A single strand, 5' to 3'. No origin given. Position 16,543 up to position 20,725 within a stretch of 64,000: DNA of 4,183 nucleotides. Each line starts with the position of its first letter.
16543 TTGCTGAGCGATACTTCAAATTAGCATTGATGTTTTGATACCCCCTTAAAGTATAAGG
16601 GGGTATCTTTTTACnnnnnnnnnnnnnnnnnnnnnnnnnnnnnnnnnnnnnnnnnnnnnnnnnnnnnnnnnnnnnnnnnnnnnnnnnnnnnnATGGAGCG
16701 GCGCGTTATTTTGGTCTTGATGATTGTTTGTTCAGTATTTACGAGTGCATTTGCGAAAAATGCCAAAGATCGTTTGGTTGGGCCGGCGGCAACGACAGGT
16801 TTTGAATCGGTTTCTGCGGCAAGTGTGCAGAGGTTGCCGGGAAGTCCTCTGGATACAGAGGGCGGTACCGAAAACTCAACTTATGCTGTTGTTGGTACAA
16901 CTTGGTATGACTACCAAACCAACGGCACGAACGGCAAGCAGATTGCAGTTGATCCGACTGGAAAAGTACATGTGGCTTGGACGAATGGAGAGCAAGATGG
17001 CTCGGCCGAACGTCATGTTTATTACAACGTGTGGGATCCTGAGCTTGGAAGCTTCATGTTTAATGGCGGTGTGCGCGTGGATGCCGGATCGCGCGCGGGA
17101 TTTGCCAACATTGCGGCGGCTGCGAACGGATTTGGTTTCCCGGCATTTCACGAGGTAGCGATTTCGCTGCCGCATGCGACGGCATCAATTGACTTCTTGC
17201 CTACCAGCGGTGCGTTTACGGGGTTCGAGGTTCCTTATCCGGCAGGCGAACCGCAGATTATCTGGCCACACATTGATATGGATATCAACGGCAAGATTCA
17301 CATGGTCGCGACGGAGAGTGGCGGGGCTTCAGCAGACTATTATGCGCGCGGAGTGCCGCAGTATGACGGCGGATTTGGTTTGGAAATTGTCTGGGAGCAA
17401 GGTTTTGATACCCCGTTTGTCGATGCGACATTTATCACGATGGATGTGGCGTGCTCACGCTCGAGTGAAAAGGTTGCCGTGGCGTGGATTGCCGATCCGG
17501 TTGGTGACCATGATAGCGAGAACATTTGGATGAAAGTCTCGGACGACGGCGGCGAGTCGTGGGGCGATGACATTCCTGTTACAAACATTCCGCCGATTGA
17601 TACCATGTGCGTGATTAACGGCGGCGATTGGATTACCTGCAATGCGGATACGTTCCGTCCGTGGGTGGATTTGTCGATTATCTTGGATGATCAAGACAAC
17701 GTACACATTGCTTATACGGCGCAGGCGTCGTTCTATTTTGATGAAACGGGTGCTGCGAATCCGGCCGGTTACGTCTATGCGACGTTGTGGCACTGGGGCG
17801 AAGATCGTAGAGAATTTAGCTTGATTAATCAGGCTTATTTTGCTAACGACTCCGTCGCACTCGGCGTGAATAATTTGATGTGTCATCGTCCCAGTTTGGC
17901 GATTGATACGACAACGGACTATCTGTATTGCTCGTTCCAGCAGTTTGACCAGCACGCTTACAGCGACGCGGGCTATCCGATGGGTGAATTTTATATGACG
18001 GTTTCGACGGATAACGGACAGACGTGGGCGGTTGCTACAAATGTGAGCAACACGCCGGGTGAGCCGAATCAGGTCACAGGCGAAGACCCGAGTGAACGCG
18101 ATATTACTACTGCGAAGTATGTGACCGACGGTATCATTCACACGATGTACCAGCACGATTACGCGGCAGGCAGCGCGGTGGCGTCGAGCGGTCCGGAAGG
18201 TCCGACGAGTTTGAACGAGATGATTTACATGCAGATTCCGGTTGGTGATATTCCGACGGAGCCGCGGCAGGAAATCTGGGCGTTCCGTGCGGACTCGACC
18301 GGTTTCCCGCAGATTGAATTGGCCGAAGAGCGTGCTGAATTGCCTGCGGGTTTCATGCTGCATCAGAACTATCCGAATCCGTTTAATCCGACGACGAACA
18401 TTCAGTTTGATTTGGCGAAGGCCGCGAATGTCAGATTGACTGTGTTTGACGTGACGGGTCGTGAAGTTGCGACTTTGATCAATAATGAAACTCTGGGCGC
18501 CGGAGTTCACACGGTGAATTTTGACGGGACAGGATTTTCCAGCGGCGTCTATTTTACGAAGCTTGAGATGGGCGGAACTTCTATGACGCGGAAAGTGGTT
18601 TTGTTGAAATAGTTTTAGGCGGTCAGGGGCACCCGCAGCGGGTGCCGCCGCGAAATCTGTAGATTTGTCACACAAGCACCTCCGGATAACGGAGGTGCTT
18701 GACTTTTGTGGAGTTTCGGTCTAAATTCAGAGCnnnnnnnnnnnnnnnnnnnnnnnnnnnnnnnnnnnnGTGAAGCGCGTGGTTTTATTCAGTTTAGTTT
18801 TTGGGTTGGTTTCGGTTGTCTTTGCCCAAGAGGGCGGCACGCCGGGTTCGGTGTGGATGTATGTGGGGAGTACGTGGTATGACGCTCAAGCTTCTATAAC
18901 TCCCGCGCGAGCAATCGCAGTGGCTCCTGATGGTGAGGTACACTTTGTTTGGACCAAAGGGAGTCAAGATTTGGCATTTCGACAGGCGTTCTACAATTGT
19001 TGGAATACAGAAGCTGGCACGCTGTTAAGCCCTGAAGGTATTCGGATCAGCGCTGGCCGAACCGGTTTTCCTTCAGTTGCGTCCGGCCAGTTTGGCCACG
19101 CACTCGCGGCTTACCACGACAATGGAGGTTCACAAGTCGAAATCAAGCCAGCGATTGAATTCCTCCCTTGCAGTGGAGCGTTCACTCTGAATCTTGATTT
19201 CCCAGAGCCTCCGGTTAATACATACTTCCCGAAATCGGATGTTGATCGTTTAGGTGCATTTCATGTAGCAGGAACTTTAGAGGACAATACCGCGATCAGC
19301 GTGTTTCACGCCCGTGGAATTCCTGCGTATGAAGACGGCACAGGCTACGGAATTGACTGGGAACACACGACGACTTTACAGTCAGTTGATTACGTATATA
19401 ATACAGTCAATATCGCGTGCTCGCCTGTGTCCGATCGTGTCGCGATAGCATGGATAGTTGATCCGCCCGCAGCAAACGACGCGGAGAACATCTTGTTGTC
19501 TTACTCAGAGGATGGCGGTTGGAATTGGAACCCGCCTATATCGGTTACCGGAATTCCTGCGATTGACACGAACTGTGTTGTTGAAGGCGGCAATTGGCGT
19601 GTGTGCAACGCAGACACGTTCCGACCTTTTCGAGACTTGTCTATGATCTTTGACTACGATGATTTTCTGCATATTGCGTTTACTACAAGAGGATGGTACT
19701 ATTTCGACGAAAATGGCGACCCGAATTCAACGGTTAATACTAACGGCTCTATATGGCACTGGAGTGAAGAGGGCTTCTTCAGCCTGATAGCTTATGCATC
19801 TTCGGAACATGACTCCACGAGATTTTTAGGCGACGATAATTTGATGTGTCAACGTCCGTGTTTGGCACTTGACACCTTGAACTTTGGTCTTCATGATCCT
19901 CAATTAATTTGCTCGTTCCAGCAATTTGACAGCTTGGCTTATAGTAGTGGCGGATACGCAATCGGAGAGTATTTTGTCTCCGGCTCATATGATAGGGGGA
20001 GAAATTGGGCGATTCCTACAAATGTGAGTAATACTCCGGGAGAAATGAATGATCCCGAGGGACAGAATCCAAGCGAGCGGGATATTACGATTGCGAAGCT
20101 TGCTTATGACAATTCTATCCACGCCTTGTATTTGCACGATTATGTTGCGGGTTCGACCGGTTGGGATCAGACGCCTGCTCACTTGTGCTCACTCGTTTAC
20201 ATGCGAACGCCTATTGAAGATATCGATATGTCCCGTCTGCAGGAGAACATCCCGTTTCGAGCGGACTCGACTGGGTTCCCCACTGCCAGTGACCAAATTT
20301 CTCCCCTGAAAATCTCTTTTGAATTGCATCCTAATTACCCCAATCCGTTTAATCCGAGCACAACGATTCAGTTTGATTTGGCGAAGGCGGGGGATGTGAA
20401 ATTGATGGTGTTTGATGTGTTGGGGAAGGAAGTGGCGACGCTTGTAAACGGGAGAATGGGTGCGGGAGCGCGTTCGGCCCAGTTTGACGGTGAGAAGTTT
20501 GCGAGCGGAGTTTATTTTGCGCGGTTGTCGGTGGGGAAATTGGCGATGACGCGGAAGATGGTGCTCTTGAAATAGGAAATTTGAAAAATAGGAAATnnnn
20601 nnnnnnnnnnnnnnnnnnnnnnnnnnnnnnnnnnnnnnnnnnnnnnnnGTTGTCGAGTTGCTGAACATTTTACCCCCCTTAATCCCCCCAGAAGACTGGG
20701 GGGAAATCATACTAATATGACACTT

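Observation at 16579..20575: Tandem duplication of a BNR/Asp-box T9SS cargo gene including its promoter, 5' UTR and RBS-start context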

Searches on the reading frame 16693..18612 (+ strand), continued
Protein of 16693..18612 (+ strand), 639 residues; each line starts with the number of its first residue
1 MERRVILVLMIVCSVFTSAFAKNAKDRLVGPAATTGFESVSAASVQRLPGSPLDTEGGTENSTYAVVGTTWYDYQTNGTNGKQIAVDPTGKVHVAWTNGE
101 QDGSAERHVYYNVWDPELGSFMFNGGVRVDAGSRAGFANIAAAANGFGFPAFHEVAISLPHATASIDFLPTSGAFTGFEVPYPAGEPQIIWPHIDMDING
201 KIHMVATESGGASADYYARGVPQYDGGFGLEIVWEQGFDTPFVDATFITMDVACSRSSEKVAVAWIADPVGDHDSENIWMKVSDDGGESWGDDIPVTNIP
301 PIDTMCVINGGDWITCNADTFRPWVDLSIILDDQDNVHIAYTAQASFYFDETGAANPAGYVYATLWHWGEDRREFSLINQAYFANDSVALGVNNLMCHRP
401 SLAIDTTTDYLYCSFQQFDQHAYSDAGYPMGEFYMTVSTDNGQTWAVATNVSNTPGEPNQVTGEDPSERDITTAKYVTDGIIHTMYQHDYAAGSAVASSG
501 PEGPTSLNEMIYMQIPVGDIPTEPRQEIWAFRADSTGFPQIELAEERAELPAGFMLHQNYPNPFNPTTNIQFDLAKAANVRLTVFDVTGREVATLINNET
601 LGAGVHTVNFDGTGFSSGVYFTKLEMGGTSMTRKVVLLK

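Call 72: find_homologous_proteins(query=P0041)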
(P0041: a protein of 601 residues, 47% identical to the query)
Query P0041 (601 aa): 88 proteins with E <= 0.001 among 8000 candidates.
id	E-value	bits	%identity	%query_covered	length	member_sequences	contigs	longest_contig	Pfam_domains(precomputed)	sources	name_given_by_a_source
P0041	0.0e+0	1419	100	100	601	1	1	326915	PF18962.8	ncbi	-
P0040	2.3e-213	728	56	100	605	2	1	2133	PF18962.8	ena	-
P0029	8.2e-211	720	57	100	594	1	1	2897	PF18962.8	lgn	-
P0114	2.5e-206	705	57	100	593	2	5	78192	PF18962.8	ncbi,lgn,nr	ncbi:T9SS type A sorting domain-containing protein [bacterium]|nr:T9SS type A sorting domain-contain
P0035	6.3e-190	651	54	97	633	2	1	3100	PF18962.8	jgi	-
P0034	1.5e-166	574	49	100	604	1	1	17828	PF18962.8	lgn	-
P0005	5.4e-165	569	49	97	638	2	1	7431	PF18962.8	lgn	-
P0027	7.0e-164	565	49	97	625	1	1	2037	PF18962.8,PF13860.13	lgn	-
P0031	5.6e-163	562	50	97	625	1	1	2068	PF18962.8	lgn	-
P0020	7.2e-162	558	48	100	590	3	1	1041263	PF18962.8,PF13860.13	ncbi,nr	ncbi:MAG: T9SS type A sorting domain-containing protein [bacterium]|nr:T9SS type A sorting domain-co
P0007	1.9e-160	554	48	98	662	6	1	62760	PF18962.8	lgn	-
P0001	1.7e-159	550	48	97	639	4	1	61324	PF18962.8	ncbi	-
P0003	1.2e-157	544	47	97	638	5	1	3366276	PF18962.8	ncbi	-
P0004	1.7e-157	544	47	97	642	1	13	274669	PF18962.8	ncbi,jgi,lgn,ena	-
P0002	9.9e-157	541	47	97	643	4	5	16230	PF18962.8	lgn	-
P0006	8.6e-156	538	48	97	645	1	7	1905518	PF18962.8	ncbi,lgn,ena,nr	ncbi:MAG: T9SS type A sorting domain-containing protein [Calditrichaeota bacterium]|nr:T9SS type A s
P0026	9.9e-156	538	47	100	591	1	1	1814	PF18962.8,PF13860.13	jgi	-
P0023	1.5e-155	537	47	100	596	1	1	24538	PF18962.8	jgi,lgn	jgi:hypothetical protein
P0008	2.8e-154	533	47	97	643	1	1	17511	PF18962.8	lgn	-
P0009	3.2e-144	500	47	91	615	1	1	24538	-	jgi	jgi:hypothetical protein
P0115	3.1e-142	493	43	100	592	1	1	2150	PF18962.8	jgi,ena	-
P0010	8.3e-112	393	40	96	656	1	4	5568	PF18962.8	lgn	-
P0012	7.7e-111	390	40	97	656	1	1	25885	PF18962.8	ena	-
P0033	1.3e-95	339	38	95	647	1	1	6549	PF18962.8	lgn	-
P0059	1.0e-88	317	37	95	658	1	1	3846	PF18962.8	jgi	jgi:hypothetical protein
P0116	3.3e-87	312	38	95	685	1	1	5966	PF18962.8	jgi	jgi:hypothetical protein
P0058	1.1e-86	310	36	95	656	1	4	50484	PF18962.8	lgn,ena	-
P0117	1.3e-85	306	36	95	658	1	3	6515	PF18962.8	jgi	jgi:hypothetical protein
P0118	2.9e-84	302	36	95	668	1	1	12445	PF18962.8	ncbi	-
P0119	4.4e-84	301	36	95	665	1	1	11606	PF18962.8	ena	-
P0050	1.2e-82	297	34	96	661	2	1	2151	PF18962.8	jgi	-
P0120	1.4e-82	296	36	95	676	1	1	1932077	PF18962.8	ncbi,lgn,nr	ncbi:MAG: T9SS type A sorting domain-containing protein [Calditrichaeota bacterium]|nr:T9SS type A s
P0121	1.1e-81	293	37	91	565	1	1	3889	PF18962.8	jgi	jgi:hypothetical protein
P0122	1.4e-81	293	37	91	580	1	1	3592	PF18962.8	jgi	-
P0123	1.7e-80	289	36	95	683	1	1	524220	PF18962.8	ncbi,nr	ncbi:T9SS type A sorting domain-containing protein [candidate division KSB1 bacterium]|nr:T9SS type 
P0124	8.5e-79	284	35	95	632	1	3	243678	PF18962.8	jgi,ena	-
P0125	8.6e-78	281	35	95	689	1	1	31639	PF18962.8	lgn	-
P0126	2.1e-76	276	35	95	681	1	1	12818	PF18962.8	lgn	-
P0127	7.3e-76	274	33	95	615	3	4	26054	PF18962.8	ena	-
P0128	9.7e-75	270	34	95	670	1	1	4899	PF18962.8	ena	-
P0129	1.3e-72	263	33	95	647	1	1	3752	PF18962.8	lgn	-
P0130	6.9e-72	261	41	65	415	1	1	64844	PF18962.8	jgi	-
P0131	3.1e-71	259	34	84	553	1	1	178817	PF18962.8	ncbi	-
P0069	1.2e-70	257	34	95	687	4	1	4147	PF18962.8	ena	-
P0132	1.3e-70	257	34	95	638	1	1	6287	PF18962.8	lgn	-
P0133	1.7e-70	256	35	95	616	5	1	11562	PF18962.8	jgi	-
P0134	1.2e-68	250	33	95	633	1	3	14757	PF18962.8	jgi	jgi:hypothetical protein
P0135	5.3e-68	248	33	95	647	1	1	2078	PF18962.8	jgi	jgi:hypothetical protein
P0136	2.0e-67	246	33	95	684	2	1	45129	PF18962.8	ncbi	-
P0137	3.7e-67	245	33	95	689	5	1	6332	PF18962.8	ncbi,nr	ncbi:T9SS type A sorting domain-containing protein [bacterium]|nr:T9SS type A sorting domain-contain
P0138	1.7e-64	237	31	95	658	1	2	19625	PF18962.8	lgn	-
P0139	3.7e-64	235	30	78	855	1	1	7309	PF18962.8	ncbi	ncbi:MAG: T9SS type A sorting domain-containing protein [bacterium]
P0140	4.3e-64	235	33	95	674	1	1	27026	PF18962.8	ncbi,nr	ncbi:MAG: T9SS type A sorting domain-containing protein [bacterium]|nr:T9SS type A sorting domain-co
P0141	3.2e-63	232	33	95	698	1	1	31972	PF18962.8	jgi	jgi:hypothetical protein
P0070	4.7e-63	232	31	95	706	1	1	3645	PF18962.8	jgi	jgi:hypothetical protein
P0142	2.3e-62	230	32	96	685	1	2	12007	PF18962.8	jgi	jgi:hypothetical protein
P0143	5.4e-62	228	33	100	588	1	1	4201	PF18962.8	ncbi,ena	-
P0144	8.1e-62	228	33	95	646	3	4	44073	PF18962.8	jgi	jgi:hypothetical protein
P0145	4.9e-61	225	32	96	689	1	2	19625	PF18962.8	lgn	-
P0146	6.5e-61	225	32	95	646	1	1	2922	PF18962.8,PF13860.13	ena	-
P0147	1.0e-59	221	32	77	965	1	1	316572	PF18962.8,PF01483.28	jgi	jgi:subtilisin-like proprotein convertase family protein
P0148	1.4e-58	217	31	79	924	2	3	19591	PF18962.8,PF01483.28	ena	-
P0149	1.6e-58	217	32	95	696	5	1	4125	PF18962.8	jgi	-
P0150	2.8e-58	216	31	95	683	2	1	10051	PF18962.8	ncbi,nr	ncbi:T9SS type A sorting domain-containing protein [bacterium]|nr:T9SS type A sorting domain-contain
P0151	5.8e-58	215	33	95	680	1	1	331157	PF18962.8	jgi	jgi:hypothetical protein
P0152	7.6e-58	215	33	95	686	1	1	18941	PF18962.8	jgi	jgi:hypothetical protein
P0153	2.5e-57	213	33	95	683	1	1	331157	PF18962.8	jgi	jgi:hypothetical protein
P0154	3.1e-57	213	32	95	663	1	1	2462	PF18962.8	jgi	jgi:hypothetical protein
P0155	8.8e-57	211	31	95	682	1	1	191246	PF18962.8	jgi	jgi:hypothetical protein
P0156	1.3e-56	211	34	69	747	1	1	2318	PF18962.8,PF01483.28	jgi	jgi:subtilisin-like proprotein convertase family protein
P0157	2.6e-56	210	30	77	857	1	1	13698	PF18962.8,PF01483.28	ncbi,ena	-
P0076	5.0e-56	209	31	76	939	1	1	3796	PF18962.8,PF01483.28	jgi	jgi:subtilisin-like proprotein convertase family protein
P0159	1.4e-54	204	31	95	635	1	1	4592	PF18962.8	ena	-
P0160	5.8e-50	189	35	65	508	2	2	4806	PF18962.8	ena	-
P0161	5.1e-49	185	29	100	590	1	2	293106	PF18962.8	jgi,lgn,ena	-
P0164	1.1e-13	69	51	15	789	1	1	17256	PF02638.22,PF18962.8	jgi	jgi:uncharacterized lipoprotein YddW (UPF0748 family)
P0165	5.7e-13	66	47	14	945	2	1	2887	PF18962.8,PF14339.13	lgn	-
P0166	1.7e-11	61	48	14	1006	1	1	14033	PF18962.8,PF24316.2,PF13860.13,PF21471.4,PF02012.27,PF13088.13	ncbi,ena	-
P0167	9.2e-11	59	45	14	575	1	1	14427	PF18962.8,PF15892.12,PF02012.27,PF13088.13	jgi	jgi:hypothetical protein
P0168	3.0e-8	51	33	18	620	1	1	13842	PF18962.8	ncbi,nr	ncbi:MAG: T9SS type A sorting domain-containing protein [Bacteroidales bacterium]|nr:T9SS type A sor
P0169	8.9e-8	49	41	15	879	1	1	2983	PF18962.8,PF13860.13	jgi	-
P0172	1.8e-5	42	37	15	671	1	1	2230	PF13585.13,PF18962.8,PF14870.13,PF13860.13,PF02012.27,PF15902.13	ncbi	ncbi:MAG: YCF48-related protein, partial [Calditrichaceae bacterium]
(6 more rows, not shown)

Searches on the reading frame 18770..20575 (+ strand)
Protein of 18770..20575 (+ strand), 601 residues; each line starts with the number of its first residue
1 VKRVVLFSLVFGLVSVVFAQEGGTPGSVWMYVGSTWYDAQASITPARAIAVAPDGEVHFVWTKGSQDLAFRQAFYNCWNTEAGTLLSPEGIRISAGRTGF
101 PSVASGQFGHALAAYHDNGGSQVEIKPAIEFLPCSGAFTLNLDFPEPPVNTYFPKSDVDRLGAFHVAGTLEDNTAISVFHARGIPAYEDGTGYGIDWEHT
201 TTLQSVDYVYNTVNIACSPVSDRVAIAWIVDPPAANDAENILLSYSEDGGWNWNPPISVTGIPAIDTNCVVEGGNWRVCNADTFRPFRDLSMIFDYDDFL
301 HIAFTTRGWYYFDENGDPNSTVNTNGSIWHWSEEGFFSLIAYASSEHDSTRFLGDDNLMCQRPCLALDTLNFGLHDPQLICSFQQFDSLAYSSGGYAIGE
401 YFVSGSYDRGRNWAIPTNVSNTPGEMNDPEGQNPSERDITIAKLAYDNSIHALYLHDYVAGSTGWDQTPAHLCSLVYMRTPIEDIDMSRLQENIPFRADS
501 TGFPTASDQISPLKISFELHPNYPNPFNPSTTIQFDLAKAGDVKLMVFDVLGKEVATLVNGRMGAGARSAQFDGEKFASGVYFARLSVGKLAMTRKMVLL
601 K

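Call 5: search_protein_families(library=pfam, proteins=[window:18770-20575:+], max_evalue=0.1)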
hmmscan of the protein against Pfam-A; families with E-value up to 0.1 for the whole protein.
window:18770-20575:+ (601 aa): 3 families
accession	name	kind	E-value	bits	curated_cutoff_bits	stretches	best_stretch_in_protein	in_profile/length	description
PF18962.6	Por_Secre_tail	-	9.4e-09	35.9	27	1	523-598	2-74/75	Secretion system C-terminal sorting domain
PF13860.13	FlgD_ig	-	0.0098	16.3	27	1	532-580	13-67/79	FlgD Ig-like domain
PF21471.3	Reelin_subrepeat-B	-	0.092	13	27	0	203-255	34-74/127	Reelin subrepeat B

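Call 57: search_protein_families(library=ncbifam, proteins=[window:18770-20575:+], max_evalue=0.01)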
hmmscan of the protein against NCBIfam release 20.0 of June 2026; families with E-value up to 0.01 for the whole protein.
window:18770-20575:+ (601 aa): 4 families
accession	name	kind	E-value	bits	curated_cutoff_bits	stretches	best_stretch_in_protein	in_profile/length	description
NF052323.1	T9SSA_dep_M6i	equivalog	5.2e-09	34.6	600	1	522-589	960-1027/1043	T9SS-dependent M6-like inactivated metalloprotease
TIGR04183.1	Por_Secre_tail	domain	9.2e-09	35.2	23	1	523-598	2-70/72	T9SS type A sorting domain-containing protein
NF038113.1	T9SSA_dep_M36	equivalog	2.2e-06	26.1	885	1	519-598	792-867/869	T9SS-dependent M36 family metallopeptidase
NF033707.1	T9SS_sortase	equivalog_domain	0.00013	19.7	420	1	515-589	994-1078/1095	type IX secretion system sortase PorU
